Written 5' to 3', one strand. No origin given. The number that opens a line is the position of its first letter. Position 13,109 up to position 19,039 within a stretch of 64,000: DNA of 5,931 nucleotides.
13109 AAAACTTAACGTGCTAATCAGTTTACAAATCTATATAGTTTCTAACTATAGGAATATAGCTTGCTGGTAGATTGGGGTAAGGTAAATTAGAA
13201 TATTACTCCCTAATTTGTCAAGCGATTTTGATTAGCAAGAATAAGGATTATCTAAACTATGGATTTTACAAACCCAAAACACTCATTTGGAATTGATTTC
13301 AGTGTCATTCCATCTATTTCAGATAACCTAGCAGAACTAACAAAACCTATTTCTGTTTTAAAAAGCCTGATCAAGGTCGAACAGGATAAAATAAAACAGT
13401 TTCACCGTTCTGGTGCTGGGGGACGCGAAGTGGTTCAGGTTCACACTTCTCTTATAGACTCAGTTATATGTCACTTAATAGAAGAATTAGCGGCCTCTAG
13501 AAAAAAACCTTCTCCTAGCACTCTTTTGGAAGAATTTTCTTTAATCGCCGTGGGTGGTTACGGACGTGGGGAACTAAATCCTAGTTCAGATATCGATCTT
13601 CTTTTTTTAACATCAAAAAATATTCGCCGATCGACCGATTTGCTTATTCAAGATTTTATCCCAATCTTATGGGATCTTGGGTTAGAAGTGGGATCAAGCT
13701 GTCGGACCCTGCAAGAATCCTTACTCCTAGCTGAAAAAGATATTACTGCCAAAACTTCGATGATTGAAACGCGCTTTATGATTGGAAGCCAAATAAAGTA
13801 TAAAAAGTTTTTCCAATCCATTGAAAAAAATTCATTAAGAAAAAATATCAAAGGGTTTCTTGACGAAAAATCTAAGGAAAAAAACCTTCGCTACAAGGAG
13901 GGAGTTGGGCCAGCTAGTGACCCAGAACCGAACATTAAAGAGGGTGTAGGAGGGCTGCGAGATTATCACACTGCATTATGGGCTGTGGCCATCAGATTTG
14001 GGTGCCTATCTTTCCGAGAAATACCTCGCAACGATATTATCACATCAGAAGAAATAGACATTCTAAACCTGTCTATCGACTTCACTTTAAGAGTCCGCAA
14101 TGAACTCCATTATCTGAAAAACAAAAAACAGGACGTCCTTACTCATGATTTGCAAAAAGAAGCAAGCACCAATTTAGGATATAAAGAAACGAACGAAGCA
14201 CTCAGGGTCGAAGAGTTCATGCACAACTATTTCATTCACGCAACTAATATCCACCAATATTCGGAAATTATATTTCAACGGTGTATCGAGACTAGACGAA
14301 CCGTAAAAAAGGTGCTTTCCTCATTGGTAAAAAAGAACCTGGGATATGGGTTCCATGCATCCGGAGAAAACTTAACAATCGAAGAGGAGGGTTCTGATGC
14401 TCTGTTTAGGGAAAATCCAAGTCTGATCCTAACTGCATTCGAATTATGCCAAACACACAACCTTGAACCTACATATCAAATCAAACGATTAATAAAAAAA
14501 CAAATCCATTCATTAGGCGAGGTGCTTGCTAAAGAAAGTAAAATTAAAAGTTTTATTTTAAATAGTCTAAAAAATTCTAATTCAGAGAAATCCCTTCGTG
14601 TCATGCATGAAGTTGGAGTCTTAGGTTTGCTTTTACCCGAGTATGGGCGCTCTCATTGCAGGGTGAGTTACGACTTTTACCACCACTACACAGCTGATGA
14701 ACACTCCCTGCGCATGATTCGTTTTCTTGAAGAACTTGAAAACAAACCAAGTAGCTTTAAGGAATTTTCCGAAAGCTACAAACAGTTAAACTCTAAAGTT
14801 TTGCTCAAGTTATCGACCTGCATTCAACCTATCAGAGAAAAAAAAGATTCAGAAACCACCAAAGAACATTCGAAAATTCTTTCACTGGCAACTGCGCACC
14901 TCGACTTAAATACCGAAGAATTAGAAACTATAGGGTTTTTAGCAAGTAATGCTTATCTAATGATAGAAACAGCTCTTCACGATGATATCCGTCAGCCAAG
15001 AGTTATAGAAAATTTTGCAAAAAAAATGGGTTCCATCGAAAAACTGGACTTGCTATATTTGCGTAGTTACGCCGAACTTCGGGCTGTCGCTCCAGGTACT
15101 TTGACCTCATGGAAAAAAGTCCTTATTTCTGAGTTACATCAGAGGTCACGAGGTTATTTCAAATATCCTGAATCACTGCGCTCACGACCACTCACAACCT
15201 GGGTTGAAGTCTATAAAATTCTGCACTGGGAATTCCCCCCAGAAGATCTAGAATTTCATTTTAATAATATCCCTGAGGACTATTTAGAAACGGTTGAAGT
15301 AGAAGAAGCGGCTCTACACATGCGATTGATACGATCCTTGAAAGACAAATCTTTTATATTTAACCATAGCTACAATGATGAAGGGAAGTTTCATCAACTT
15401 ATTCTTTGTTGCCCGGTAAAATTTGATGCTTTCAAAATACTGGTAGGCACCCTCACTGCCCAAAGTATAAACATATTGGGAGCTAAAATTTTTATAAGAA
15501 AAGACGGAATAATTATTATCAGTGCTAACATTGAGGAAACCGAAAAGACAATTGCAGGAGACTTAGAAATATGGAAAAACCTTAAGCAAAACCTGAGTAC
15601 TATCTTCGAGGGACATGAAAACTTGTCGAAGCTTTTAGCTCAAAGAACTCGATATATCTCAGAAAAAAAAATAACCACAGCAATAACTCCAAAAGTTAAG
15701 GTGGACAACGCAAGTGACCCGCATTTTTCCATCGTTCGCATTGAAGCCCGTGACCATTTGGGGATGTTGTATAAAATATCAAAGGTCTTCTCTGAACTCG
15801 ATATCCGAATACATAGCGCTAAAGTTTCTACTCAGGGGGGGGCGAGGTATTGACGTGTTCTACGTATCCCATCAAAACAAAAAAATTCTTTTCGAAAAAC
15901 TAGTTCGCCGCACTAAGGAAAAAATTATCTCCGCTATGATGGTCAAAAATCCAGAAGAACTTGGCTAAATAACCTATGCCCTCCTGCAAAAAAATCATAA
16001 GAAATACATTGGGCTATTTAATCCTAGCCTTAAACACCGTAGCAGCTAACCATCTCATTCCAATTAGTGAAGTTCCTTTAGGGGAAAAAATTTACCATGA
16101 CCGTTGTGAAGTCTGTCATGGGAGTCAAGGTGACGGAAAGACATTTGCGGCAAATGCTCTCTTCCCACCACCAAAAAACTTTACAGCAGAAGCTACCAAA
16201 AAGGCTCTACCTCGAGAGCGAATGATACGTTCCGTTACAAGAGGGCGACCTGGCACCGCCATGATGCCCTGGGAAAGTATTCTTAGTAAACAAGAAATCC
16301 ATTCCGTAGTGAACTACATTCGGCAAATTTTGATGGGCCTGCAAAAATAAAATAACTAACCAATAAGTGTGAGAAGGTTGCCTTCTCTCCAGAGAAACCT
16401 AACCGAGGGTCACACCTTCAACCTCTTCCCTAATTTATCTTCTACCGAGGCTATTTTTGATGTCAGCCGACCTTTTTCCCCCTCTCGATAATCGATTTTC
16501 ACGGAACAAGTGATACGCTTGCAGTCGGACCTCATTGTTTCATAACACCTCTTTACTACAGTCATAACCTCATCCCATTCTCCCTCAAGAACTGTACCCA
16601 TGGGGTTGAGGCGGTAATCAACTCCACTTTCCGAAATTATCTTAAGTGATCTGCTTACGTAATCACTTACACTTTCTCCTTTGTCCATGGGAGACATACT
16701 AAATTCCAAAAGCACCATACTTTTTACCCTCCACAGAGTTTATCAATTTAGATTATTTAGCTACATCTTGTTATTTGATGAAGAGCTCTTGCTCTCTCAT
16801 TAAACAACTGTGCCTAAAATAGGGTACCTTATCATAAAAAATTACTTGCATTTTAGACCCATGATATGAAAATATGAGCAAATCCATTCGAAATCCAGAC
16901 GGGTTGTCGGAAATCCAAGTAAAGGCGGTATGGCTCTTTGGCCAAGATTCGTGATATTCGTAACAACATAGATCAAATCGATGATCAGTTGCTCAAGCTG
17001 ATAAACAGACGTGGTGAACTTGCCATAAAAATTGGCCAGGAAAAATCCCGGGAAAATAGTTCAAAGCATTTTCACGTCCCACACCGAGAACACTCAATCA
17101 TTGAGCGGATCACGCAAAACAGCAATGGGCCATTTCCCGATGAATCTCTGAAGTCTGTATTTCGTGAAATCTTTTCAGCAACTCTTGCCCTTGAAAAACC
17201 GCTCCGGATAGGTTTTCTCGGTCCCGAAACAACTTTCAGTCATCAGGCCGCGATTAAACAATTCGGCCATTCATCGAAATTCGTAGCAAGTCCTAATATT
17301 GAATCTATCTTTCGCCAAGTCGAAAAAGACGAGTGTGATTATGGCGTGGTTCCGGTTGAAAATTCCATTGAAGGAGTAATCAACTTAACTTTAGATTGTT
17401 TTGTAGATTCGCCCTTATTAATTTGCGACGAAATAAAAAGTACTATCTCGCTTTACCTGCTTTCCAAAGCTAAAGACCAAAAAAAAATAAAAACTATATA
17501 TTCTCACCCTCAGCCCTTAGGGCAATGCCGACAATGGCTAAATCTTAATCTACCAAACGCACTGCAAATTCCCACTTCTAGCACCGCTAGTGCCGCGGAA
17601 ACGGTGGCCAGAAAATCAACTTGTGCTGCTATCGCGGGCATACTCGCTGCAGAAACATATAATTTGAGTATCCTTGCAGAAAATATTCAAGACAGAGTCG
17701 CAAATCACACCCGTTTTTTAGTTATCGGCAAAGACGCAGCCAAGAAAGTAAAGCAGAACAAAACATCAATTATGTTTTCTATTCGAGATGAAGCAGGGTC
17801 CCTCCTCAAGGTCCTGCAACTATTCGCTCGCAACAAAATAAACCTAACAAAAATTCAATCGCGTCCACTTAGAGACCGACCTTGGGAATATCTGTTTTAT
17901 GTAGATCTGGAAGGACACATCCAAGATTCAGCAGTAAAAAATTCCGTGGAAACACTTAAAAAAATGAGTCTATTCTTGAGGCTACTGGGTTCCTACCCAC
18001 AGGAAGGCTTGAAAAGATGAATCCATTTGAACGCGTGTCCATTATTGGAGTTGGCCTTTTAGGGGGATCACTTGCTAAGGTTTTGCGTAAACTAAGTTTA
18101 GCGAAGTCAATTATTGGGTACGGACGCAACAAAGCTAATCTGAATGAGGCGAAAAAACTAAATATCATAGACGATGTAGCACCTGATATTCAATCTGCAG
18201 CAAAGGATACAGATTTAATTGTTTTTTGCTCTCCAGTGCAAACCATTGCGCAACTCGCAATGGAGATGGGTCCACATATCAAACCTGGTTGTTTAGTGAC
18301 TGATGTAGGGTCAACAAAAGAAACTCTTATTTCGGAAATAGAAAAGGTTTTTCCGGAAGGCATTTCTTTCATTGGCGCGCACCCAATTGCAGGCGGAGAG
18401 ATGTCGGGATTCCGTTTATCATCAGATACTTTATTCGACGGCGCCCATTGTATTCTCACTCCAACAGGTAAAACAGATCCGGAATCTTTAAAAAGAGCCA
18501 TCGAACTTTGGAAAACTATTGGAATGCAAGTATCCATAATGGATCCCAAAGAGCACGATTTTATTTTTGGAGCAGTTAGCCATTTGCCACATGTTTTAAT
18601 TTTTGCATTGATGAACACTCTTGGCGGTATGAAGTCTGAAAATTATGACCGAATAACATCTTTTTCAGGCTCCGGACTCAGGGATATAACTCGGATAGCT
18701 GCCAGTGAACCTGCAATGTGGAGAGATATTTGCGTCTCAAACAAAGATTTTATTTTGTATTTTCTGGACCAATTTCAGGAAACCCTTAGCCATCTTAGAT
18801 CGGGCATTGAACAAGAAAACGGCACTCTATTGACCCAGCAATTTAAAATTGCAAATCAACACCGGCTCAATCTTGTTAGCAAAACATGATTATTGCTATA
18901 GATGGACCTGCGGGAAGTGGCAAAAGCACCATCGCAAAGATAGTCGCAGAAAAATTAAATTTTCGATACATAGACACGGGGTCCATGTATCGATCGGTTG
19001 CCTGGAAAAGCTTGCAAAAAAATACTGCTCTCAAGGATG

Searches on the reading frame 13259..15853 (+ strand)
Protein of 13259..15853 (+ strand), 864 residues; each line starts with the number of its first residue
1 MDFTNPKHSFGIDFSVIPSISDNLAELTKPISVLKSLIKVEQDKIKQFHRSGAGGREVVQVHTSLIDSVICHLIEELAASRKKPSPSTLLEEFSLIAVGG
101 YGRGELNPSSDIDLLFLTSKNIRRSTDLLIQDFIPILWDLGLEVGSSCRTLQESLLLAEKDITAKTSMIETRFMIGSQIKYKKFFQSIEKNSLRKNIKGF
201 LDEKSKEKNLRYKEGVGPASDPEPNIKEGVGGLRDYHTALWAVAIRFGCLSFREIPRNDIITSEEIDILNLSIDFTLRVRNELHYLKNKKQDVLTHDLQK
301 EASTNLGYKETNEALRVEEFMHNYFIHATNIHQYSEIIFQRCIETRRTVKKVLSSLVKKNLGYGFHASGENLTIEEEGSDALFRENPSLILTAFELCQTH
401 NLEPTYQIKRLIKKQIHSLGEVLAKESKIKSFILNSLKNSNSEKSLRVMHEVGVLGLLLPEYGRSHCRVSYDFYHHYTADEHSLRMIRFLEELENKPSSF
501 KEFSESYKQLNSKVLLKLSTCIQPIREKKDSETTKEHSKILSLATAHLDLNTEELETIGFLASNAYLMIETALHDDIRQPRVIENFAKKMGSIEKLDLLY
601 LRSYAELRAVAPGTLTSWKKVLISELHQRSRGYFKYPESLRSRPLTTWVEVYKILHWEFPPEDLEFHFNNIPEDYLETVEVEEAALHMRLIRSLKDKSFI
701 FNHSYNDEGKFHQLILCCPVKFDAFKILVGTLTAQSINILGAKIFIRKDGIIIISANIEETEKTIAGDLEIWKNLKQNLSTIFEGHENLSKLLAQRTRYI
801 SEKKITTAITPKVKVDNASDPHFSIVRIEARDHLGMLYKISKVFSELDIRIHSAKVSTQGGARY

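Call 32: search_protein_families(library=pfam, proteins=[window:13259-15853:+], max_evalue=0.00001)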
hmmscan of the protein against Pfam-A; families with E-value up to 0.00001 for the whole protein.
window:13259-15853:+ (864 aa): 2 families
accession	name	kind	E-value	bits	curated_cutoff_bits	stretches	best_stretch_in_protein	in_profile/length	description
PF08335.16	GlnD_UR_UTase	-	1e-29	103.8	21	1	200-339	2-141/141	GlnD PII-uridylyltransferase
PF24931.1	ACT_ACR9_3rd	-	8.8e-06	26.1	27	0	813-859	2-48/98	ACR9-like, ACT-like domain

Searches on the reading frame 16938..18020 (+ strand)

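Call 33: search_protein_families(library=pfam, proteins=[window:16938-18020:+], max_evalue=0.00001)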
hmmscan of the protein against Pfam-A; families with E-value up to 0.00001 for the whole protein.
window:16938-18020:+ (360 aa): 3 families
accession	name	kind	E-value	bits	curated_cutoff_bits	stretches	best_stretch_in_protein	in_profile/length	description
PF00800.23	PDT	-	2.1e-62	210.6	25.2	1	91-266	1-179/181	Prephenate dehydratase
PF01817.26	CM_2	-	6.4e-19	68.4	27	1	7-87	1-80/80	Chorismate mutase type II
PF01842.31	ACT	-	7.9e-11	42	27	1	276-338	1-62/66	ACT domain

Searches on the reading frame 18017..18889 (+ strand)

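Call 33: search_protein_families(library=pfam, proteins=[window:18017-18889:+], max_evalue=0.00001)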
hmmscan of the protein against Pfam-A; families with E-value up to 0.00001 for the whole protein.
window:18017-18889:+ (290 aa): 4 families
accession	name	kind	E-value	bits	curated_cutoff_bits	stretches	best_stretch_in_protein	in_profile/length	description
PF02153.23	PDH_N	-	3.7e-42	143.9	26.5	1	19-172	1-152/154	Prephenate dehydrogenase, nucleotide-binding domain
PF20463.3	PDH_C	-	2.8e-25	89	22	1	176-277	1-101/102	Prephenate dehydrogenase, dimerization domain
PF03807.23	F420_oxidored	-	6.4e-07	30.3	21.6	1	6-97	1-91/94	NADP oxidoreductase coenzyme F420-dependent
PF03446.21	NAD_binding_2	-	2.8e-06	27.9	21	1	7-129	2-124/161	NAD binding domain of 6-phosphogluconate dehydrogenase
